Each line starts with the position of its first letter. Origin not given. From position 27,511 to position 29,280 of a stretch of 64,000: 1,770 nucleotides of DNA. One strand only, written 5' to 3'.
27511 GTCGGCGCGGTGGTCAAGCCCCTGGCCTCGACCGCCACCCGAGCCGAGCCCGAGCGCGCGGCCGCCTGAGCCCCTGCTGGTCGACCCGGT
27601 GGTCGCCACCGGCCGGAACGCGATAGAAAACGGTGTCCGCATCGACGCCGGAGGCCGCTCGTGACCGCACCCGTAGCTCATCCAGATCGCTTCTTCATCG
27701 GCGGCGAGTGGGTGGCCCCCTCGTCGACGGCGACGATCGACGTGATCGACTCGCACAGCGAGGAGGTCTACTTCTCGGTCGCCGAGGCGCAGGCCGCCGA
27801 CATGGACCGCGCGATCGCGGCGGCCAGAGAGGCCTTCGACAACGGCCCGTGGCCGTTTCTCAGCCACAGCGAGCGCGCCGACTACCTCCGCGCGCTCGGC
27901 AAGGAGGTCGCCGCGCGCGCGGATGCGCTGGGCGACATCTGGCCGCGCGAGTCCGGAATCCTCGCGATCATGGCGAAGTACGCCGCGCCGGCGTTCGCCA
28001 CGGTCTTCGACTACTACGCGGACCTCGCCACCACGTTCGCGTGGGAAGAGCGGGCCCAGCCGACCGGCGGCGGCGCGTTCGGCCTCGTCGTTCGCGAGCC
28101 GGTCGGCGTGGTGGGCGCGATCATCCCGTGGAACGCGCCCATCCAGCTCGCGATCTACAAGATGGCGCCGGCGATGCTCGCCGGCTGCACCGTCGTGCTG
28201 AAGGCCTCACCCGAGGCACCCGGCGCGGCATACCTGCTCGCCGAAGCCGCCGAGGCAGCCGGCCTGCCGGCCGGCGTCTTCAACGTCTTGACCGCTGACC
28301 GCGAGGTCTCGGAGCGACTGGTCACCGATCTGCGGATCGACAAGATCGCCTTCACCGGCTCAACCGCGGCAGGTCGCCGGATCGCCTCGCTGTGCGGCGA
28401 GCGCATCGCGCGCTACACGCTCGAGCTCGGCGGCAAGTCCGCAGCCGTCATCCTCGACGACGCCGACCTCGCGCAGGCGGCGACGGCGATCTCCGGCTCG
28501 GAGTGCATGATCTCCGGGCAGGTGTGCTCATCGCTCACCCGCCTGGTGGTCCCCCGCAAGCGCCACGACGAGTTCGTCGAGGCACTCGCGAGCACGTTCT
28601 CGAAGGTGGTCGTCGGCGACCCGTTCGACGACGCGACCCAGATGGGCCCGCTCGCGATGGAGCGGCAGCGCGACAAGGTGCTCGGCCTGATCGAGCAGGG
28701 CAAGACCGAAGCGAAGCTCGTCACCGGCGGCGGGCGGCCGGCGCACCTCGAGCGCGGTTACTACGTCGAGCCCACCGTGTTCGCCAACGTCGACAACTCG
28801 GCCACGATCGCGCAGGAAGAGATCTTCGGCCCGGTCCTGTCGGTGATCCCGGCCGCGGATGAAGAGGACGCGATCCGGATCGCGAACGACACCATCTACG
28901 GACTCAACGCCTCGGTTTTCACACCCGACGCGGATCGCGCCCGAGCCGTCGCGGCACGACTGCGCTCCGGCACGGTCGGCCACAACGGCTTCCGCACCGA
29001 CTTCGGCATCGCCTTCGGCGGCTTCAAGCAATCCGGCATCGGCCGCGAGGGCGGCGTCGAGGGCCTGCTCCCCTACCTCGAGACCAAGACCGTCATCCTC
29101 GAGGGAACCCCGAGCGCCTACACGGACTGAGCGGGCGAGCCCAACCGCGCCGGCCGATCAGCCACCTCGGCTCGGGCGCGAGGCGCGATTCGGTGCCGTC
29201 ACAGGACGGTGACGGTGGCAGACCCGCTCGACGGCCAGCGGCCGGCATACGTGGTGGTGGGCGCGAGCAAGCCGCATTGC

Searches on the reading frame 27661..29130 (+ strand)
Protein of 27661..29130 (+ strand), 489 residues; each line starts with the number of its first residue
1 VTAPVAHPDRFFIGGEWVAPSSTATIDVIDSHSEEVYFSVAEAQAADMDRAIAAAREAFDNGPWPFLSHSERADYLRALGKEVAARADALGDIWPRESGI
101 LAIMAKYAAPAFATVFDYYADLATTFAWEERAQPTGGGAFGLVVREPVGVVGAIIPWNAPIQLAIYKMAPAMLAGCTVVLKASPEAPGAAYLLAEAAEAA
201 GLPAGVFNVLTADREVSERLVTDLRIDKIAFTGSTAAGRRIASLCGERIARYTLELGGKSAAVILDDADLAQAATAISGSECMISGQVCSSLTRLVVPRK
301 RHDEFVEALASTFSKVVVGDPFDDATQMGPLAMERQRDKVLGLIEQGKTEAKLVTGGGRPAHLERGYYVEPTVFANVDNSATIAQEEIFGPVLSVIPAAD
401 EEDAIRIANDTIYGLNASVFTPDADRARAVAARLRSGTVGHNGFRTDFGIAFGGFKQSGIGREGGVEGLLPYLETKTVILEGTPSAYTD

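Call 11: search_protein_families(library=pfam, proteins=[window:27661-29130:+], max_evalue=0.001)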
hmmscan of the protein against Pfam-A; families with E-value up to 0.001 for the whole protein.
window:27661-29130:+ (489 aa): 2 families
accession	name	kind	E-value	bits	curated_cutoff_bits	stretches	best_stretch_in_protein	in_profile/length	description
PF00171.27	Aldedh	-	1.6e-152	508.7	23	1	17-478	1-461/461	Aldehyde dehydrogenase family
PF05893.19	LuxC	-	8.1e-05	22.1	21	1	145-316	86-262/401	Acyl-CoA reductase (LuxC)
